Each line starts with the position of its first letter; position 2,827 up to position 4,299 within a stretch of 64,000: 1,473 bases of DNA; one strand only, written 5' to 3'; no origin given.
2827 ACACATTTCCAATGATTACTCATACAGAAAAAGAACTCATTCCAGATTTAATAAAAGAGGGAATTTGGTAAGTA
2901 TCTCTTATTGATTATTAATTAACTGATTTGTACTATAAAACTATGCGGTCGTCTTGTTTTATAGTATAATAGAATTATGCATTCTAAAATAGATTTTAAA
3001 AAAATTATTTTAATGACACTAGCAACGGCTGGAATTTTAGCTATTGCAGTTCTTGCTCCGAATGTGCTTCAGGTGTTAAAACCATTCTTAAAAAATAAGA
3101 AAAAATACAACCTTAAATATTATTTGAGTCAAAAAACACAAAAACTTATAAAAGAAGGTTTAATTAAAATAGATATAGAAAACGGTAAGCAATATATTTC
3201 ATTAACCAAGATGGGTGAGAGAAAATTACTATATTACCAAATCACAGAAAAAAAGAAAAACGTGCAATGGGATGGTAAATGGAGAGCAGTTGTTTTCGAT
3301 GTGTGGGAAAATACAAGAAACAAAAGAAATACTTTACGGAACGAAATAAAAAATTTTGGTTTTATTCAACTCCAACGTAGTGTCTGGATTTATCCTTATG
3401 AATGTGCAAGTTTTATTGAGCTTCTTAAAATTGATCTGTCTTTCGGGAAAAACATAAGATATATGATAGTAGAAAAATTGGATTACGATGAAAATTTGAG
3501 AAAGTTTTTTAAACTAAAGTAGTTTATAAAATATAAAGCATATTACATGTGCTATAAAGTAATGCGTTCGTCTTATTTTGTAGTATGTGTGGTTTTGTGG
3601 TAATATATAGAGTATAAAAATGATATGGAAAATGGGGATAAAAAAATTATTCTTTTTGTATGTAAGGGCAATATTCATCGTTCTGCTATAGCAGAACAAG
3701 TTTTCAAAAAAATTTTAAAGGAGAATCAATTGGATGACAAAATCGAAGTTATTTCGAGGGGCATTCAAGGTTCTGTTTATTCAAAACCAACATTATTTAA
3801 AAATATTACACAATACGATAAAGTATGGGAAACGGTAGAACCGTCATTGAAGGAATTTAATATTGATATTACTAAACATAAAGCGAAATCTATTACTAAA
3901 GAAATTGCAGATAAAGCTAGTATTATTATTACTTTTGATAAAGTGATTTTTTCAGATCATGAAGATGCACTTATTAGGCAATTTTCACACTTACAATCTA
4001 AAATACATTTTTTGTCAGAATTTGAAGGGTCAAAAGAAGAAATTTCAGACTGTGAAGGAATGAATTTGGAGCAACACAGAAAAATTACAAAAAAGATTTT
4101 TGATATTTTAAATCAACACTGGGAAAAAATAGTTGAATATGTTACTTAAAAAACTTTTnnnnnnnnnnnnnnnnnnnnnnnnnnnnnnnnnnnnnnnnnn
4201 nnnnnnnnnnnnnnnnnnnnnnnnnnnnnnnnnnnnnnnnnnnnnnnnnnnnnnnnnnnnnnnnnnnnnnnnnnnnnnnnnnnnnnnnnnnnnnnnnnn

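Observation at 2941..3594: Conserved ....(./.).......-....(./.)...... box upstream of a PaaX-like regulator and the adjacent phosphatase gene; a candidate autoregulatory operator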

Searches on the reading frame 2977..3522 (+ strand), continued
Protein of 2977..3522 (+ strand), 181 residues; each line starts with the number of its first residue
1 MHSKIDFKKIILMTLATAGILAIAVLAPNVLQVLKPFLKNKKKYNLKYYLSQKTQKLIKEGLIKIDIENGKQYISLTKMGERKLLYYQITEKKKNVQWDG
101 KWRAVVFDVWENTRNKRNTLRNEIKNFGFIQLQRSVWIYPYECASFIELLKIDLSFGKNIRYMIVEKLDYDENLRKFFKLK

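Call 20: find_encoding_contigs(protein=P0118, flank=10000, max_places=2)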
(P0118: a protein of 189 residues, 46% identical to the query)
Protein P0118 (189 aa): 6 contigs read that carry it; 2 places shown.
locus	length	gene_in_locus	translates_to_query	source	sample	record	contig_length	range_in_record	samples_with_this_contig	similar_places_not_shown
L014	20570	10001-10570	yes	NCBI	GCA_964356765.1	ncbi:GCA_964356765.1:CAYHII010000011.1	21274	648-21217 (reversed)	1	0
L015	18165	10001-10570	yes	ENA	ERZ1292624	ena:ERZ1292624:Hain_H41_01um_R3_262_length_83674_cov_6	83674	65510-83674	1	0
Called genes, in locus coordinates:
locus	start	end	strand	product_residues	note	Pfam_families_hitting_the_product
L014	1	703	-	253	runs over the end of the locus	?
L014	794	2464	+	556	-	PF03485:Arg_tRNA_synt_N, PF00750:tRNA-synt_1d, PF05746:DALR_1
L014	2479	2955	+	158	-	PF00334:NDK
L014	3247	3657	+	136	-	PF09997:DUF2238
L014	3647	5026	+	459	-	PF23023:Anti-Pycsar_Apyc1, PF00753:Lactamase_B, PF16661:Lactamase_B_6, PF12706:Lactamase_B_2 (weak), PF10996:Beta-Casp, PF07521:RMMBL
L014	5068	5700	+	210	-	PF18306:LDcluster4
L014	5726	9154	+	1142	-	PF00133:tRNA-synt_1, PF00300:His_Phos_1, PF00133:tRNA-synt_1, PF09334:tRNA-synt_1g, PF08264:Anticodon_1, PF19302:DUF5915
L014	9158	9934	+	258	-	-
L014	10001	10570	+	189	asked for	PF20803:PaaX_M, PF09827:CRISPR_Cas2 (weak)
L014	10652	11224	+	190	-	PF11967:RecO_N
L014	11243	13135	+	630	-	-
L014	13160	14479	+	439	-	PF00587:tRNA-synt_2b, PF03129:HGTP_anticodon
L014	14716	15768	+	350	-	PF01594:AI-2E_transport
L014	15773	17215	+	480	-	PF00133:tRNA-synt_1, PF01406:tRNA-synt_1e, PF09334:tRNA-synt_1g, PF00133:tRNA-synt_1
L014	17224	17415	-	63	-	-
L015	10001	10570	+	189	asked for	PF20803:PaaX_M, PF09827:CRISPR_Cas2 (weak)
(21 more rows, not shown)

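Call 25: find_related_loci(query=A2, collection=metagenome_contigs, flank=3000)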
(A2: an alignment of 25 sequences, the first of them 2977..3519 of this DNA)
Query A2 (181 aa) in metagenome_contigs; peptide patterns used: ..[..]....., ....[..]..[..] (x = any residue, [..] = any of these).
314 stretches matched a pattern; 107 encode a relative of the query (tblastn E <= 1e-3); the best 80 are kept; 80 distinct loci.
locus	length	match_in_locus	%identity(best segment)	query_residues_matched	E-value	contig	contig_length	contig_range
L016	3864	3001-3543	78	1-181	4e-97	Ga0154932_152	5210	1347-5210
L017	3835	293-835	78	1-181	4e-97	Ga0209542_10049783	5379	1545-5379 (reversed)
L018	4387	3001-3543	78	1-181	5e-97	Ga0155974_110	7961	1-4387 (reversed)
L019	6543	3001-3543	78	1-181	5e-97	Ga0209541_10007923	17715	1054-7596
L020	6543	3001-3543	76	1-181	2e-96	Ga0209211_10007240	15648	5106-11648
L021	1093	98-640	78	1-181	6e-104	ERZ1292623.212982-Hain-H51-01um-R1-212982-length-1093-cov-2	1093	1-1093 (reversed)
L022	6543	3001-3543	78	1-181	1e-95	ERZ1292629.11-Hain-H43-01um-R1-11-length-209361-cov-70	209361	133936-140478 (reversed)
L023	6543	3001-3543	77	1-181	1e-94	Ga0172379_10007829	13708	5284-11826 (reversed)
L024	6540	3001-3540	78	1-181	1e-94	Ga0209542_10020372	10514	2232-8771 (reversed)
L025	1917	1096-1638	77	1-181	4e-99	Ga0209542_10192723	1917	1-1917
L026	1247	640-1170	80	1-178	3e-101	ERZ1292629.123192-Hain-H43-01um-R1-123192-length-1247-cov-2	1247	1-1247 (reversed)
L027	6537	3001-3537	78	1-180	8e-93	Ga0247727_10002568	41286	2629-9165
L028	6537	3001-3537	77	1-180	1e-92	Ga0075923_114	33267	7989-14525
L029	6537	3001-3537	77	1-180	1e-92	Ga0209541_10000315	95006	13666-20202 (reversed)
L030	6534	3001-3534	77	3-181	4e-91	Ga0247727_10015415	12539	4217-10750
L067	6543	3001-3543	79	1-181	2e-87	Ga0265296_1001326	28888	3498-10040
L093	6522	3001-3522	38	9-180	1e-26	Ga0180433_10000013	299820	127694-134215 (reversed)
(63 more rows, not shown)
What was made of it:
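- Tried and rejected: The alignment-based metagenome scan was needed to get enough loci (call 25).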

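Call 34: search_solved_structures(query=A2, max_evalue=1, show_alignments=2)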
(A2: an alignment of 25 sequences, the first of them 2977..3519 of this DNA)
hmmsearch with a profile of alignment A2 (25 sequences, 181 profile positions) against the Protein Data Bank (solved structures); distinct sequences matched with E-value up to 1: 20.
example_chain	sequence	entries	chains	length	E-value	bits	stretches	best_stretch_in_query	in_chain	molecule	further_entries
4hw0_A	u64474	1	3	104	0.098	15.4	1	51-89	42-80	DNA-binding protein Sso10a-2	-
1tbx_A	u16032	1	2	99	0.12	15.1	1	52-88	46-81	Hypothetical 11.0 kDa protein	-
3kfw_X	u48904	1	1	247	0.19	14.5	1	92-140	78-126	Uncharacterized protein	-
5lyb_c0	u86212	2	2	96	0.22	14.3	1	39-89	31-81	40S ribosomal protein S10-A,40S ribosomal protein S10-A,40S Ribosomal Protein S10 | 40S ribosomal protein S10-A,40S Ribosomal Protein S10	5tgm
5fci_c0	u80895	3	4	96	0.26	14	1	39-89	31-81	40S ribosomal protein S10-A | 40S ribosomal protein S10-A,40S ribosomal protein S10-A,40S ribosomal protein S10-A,40S ri | Small ribosomal subunit protein eS10A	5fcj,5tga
4rs8_A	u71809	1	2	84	0.27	14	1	48-84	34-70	AspA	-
6i7o_C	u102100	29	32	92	0.27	14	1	39-88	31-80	40S ribosomal protein S10-A | Small ribosomal subunit protein eS10A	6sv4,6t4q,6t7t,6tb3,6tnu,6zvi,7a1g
6woo_KK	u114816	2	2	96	0.28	13.9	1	39-88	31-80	eS10 | Small ribosomal subunit protein eS10A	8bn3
4uer_7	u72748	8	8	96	0.3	13.9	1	39-88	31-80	ES10 | 40S ribosomal protein S10-A | Small ribosomal subunit protein eS10A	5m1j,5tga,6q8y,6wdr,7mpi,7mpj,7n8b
5i4l_C0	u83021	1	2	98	0.31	13.8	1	39-88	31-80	40S ribosomal protein S10-A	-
5k1y_C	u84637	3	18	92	0.32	13.7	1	48-83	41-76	AspA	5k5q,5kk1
5dgf_C0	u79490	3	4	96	0.32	13.7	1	39-88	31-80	40S ribosomal protein S10-A | 40S ribosomal protein S10-A,40S ribosomal protein S10-A,40S Ribosomal Protein S10-A | 40S ribosomal protein S10-A,40S Ribosomal Pr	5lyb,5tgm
5k5o_A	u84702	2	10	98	0.34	13.7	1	48-85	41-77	AspA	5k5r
4u3m_C0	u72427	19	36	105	0.35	13.6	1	39-88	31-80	40S ribosomal protein S10-B | 40S ribosomal protein S10-A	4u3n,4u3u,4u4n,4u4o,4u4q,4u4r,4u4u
4u3n_c0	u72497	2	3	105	0.35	13.6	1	39-88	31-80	40S ribosomal protein S10-A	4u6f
8a39_AP1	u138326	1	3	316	0.84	12.4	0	54-108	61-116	DNA-binding transcriptional repressor of phenylacetic acid degradation, aryl-CoA responsiv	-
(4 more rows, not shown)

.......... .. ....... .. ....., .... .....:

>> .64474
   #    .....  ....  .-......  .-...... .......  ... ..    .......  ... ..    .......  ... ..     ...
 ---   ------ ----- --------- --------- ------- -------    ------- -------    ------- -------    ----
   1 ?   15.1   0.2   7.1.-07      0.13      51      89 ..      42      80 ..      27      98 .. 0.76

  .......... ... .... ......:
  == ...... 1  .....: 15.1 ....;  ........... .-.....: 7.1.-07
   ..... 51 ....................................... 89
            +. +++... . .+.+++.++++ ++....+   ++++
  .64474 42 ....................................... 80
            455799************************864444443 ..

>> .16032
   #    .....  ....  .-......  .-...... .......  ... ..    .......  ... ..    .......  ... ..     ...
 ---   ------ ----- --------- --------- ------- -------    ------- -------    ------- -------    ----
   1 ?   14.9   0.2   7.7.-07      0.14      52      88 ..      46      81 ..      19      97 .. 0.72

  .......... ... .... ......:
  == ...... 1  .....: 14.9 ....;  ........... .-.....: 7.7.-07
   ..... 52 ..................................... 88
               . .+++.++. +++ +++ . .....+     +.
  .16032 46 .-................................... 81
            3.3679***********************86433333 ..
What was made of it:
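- On PaaX family transcriptional repressors: The recognition helix and wing have weak profile hits to Sso10a and AspA (call 34).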

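Call 40: predict_structure(alignment_id=A2)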
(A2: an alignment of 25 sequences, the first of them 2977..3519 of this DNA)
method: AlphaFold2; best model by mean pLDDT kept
length: 181 residues; sequences in the alignment: 25
mean_pLDDT: 76.9   pTM: 0.59
mean pLDDT of the five models: 76.9, 76.6, 75.1, 74.5, 72.7
residues with pLDDT >= 90: 17; 70-90: 117; 50-70: 43; < 50: 4
segments of 3 or more residues with pLDDT < 50: 1-3
pLDDT, mean of each block of 10 residues (from residue 1): 63 73 56 56 63 83 82 82 82 79 81 78 87 88 84 71 87 89 78
secondary structure, 60 per line:
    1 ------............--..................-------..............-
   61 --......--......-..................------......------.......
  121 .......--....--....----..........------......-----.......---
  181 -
elements in order: H7-18 H23-38 H46-59 E63-68 E71-76 H78-95 E102-107 H114-127 E130-133 E136-139 H144-153 E160-165 H171-177
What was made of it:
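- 2977..3522 (+): Mini-PaaX gene (181 aa): hydrophobic N-terminus, wHTH-like recognition helix plus wing, Cas2-like (PaaX_M) domain, no PaaX_C domain. AF2 model pLDDT 77 (call 40).
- AF2 models them only at low confidence as wHTH helices (call 40), so the DNA-binding domain may be incomplete.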

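Call 46: fold_search(model_id=the predicted structure, library=pdb)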
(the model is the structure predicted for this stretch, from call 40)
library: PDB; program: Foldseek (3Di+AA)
matches with E <= 10: 1070; with E <= 0.001: 1
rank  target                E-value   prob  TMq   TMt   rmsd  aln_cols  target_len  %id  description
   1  8a39_AP1              2.2e-04  1.00  0.54  0.36   5.1       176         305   15  Crystal Structure of PaaX from Escherichia coli W (released 2023-07-05)
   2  6aht_B                6.7e-03  1.00  0.40  0.62   4.4        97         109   18  Plasmid partitioning protein TubR from Bacillus cereus (released 2019-06-26)
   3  2co5_B                1.7e-02  1.00  0.36  0.65   4.3        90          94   19  F93 FROM STIV, a winged-helix DNA-binding protein (released 2006-05-31)
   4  5x11_E                1.7e-02  0.87  0.32  0.32  17.8       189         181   13  Crystal structure of Bacillus subtilis PadR in complex with operator DNA (released 2017-11-22)
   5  3kfw                  1.8e-02  0.99  0.38  0.31   5.4       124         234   13  Uncharacterized protein Rv0674 from Mycobacterium tuberculosis (released 2009-12-01)
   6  3e6m_G                2.4e-02  1.00  0.37  0.44  12.8       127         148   19  The crystal structure of a MarR family transcriptional regulator from Silicibacter pomeroyi DSS. (released 2008-09-02)
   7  3exc                  2.4e-02  0.99  0.29  0.58   3.9        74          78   23  Structure of the RNA'se SSO8090 from Sulfolobus solfataricus (released 2008-11-11)
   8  2co5_A                2.7e-02  1.00  0.39  0.73   5.1        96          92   19  F93 FROM STIV, a winged-helix DNA-binding protein (released 2006-05-31)
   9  5k5q_C                2.9e-02  1.00  0.36  0.67   4.4        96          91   16  Structure of AspA-DNA complex: novel centromere bindng protein-centromere complex (released 2016-06-01)
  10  4esf                  3.1e-02  0.99  0.33  0.53   4.6        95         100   14  Crystal structure of PadR-like transcriptional regulator (BCE3449) from Bacillus cereus strain ATCC 10987 (released 2012-12-05)
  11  5x11_G                3.1e-02  0.80  0.32  0.33  15.5       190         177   14  Crystal structure of Bacillus subtilis PadR in complex with operator DNA (released 2017-11-22)
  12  6aht_A                3.3e-02  1.00  0.37  0.58   4.8        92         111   22  Plasmid partitioning protein TubR from Bacillus cereus (released 2019-06-26)
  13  3e6m_C                3.7e-02  1.00  0.37  0.45  12.7       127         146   19  The crystal structure of a MarR family transcriptional regulator from Silicibacter pomeroyi DSS. (released 2008-09-02)
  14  4rs8_B                5.0e-02  1.00  0.40  0.82   2.3        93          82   15  Apo structure of novel pNOB8 plasmid centromere binding protein (released 2015-09-16)
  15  9h9y                  5.0e-02  1.00  0.38  0.63   4.2        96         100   14  Crystal structure of metal-free LmrR_V15Bpy variant BVS in a closed state (released 2025-03-05)
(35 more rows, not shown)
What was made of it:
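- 2977..3522 (+): Best PDB match is E. coli PaaX 8a39 over 176 columns (call 46).
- On PaaX family transcriptional repressors: The AF2 model superposes on PaaX 8a39 over both domains (call 46).
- Closest known: PaaX repressor and its operators. Same: This is the best fold match, covering 176 columns (call 46).
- The protein's best structural match is E. coli PaaX, over both domains (call 46).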

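Call 59: search_protein_families(library=ncbifam, proteins=[window:2977-3522:+], max_evalue=0.01)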
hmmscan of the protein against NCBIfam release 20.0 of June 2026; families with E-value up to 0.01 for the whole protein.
window:2977-3522:+ (181 aa): 2 families
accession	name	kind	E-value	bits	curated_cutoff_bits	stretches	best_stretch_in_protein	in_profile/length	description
TIGR02277.1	PaaX_trns_reg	equivalog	5.5e-06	26.1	264.55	1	56-145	43-131/279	phenylacetic acid degradation operon negative regulatory protein PaaX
TIGR01573.1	cas2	equivalog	0.00014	22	24.5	1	105-137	5-38/96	CRISPR-associated endonuclease Cas2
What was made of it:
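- On PaaX family transcriptional repressors: The protein ends after the Cas2-like domain at 181 aa. TIGR02277 scores 26.1 bits against a cut-off of 264.55 (call 59).
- On CRISPR-Cas adaptation module (Cas2): TIGR01573 scores 22 bits against a cut-off of 24.5 (call 59).
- Closest known: PaaX repressor and its operators. Different: TIGR02277 scores 26 bits against a cut-off of 264.55 (call 59).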

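Call 60: search_protein_families(library=padloc, proteins=[window:2977-3522:+], max_evalue=0.01)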
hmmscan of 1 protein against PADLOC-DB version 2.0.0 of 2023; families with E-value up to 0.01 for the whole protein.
window:2977-3522:+ (181 aa): 5 families
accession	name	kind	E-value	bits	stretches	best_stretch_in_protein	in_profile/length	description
PDLC00935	Cas2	-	3.8e-05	22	1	105-137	5-38/96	CRISPR-associated endonuclease Cas2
PDLC02075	Cas2a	-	0.0013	17.1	1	105-151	5-49/85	-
PDLC02068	Cas2_II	-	0.003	15.2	1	92-138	14-62/137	-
PDLC02070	Cas2_II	-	0.0038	15.6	0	105-137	5-35/89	-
PDLC01525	Cas2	-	0.0041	15.8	1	105-140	5-38/90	"CAS-I,CAS-II,CAS-III,CAS-IV,CAS-V,CAS-VI; acquisition_2"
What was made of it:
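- On CRISPR-Cas adaptation module (Cas2): PADLOC Cas2 hits are weak (call 60).
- Closest known: Cas2 / VapD-type ferredoxin-fold nucleic-acid-binding proteins. Same: The C-terminal domain has weak sequence matches and a fold match to Cas2 (calls 46, 59, 60).
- The Cas2 fold is shared with RNA- and DNA-binding proteins (calls 46, 59, 60).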

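Call 63: find_encoding_contigs(protein=P0113, flank=10000, max_places=4)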
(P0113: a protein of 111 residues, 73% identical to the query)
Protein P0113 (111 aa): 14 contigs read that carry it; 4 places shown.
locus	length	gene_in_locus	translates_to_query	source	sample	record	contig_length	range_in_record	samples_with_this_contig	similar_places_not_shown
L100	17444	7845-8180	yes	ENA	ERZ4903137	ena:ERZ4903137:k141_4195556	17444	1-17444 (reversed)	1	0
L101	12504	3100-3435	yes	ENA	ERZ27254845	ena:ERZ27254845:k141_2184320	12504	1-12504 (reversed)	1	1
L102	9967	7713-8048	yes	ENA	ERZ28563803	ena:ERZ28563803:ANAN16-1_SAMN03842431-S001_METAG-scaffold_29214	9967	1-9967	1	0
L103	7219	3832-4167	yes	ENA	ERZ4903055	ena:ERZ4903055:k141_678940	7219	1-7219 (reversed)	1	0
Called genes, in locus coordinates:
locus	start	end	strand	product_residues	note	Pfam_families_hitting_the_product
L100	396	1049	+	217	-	PF01351:RNase_HII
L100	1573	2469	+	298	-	PF02423:OCD_Mu_crystall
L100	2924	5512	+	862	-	PF07517:SecA_DEAD, PF01043:SecA_PP_bind, PF21090:P-loop_SecA, PF07516:SecA_SW, PF02810:SEC-C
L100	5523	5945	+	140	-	PF09391:DUF2000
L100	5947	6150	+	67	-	PF09413:DUF2007 (weak)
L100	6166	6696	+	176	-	PF00293:NUDIX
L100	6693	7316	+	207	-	PF00702:Hydrolase, PF13419:HAD_2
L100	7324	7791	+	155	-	PF00293:NUDIX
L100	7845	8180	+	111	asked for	PF20803:PaaX_M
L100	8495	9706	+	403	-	PF08245:Mur_ligase_M, PF02875:Mur_ligase_C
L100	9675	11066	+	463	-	PF21799:MurD-like_N, PF08245:Mur_ligase_M, PF02875:Mur_ligase_C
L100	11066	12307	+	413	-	PF01225:Mur_ligase, PF08245:Mur_ligase_M, PF02875:Mur_ligase_C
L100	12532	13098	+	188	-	-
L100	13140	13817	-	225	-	-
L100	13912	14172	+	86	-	-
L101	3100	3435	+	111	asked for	PF20803:PaaX_M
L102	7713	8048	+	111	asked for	PF20803:PaaX_M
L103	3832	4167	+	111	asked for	PF20803:PaaX_M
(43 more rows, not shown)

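Call 68: search_protein_families(library=pfam, proteins=[L067:3553-4371:+, L006:10671-11045:+], max_evalue=0.01)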
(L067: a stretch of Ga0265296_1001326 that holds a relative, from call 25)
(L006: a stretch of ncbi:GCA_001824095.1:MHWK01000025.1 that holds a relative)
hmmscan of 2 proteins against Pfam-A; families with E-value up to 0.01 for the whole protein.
L067:3553-4371:+ (272 aa): 0 families

L006:10671-11045:+ (124 aa): 1 family
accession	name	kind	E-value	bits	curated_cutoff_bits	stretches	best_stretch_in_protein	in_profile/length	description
PF00085.26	Thioredoxin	-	0.0014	19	23.5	1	40-100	21-81/103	Thioredoxin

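Call 77: search_protein_representatives(alignment_id=A2)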
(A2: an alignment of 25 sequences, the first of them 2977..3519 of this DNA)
Query: 25 sequences, 181 profile positions. Proteins with E-value up to 0.001 (for the whole library): 5375; up to 1e-10: 2757; up to 1e-30: 365. The best 150 are listed.
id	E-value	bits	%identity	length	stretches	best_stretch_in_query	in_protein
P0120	2.4e-68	245.5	-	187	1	4-181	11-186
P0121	5.4e-64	231.4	-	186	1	2-180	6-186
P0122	2.3e-54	200.0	-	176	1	3-181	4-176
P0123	2.6e-54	199.8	-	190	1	4-180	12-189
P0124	6.9e-54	198.5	-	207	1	6-181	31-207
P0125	1.7e-53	197.2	-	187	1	2-180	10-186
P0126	7.3e-53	195.1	-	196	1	4-180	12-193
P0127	1.3e-52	194.3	-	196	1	3-180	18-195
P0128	1.3e-52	194.3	-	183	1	3-179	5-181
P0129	2.8e-52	193.2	-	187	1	5-180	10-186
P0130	2.8e-52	193.2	-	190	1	2-180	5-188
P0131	4.0e-52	192.7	-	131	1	57-180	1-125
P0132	5.8e-52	192.2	-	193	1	6-180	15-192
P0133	7.1e-52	191.9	-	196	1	2-181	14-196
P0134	2.5e-51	190.1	-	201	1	3-180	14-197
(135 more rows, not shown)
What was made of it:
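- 2977..3522 (+): Family of 365 clusters at E<=1e-30 (call 77).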

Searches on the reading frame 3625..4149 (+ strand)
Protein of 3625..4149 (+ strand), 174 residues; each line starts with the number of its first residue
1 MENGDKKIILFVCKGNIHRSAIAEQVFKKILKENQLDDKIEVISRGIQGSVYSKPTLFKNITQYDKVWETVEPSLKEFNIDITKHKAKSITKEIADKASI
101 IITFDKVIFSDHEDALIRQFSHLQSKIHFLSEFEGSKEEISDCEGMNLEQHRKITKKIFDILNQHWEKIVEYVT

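Call 6: search_protein_families(library=pfam, proteins=[window:3625-4149:+], max_evalue=0.01)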
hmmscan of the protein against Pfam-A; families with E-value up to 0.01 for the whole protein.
window:3625-4149:+ (174 aa): 2 families
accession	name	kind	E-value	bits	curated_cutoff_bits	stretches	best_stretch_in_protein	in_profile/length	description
PF01451.26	LMWPc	-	5.9e-19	69.1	23.2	1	9-163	1-141/144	Low molecular weight phosphotyrosine protein phosphatase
PF02302.22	PTS_IIB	-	0.0041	18.2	23.6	0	9-44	2-37/90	PTS system, Lactose/Cellobiose specific IIB subunit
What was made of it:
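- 3625..4149 (+): LMW phosphotyrosine phosphatase / ArsC-fold gene. It is the downstream neighbour in this genome only; the neighbour differs in other lineages. Pfam LMWPc, E 5.9e-19 (call 6).
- Checked: 3625-4149 matches LMWPc (E 5.9e-19) (call 6).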

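Call 59: search_protein_families(library=ncbifam, proteins=[window:3625-4149:+], max_evalue=0.01)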
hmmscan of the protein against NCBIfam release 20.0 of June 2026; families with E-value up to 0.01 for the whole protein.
window:3625-4149:+ (174 aa): 7 families
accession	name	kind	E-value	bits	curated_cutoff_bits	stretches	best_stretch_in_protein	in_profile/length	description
NF010053.0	PRK13530.1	subfamily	3.2e-09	37.2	215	1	5-104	2-81/133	arsenate reductase (thioredoxin)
TIGR02691.1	arsC_pI258_fam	equivalog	6.5e-07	29.7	174.3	1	9-104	1-76/129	arsenate reductase (thioredoxin)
NF007520.0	PRK10126.1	equivalog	0.00022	21.7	243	1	9-142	5-115/147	low molecular weight protein-tyrosine-phosphatase Wzb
TIGR02689.1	ars_reduc_gluta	equivalog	0.00026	21.2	157.6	1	7-51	1-40/126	arsenate reductase, glutathione/glutaredoxin type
NF000867.0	PRK00078.1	equivalog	0.00042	20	249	1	63-141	29-105/192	Maf-like protein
NF008486.0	PRK11391.1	equivalog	0.0025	18.3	247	1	8-51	8-45/148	phosphotyrosine-protein phosphatase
TIGR00172.1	maf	subfamily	0.0049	16.4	117.15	1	75-155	42-118/185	Maf family nucleotide pyrophosphatase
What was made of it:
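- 3625..4149 (+): NCBIfam hits are weak and below cut-off (call 59).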
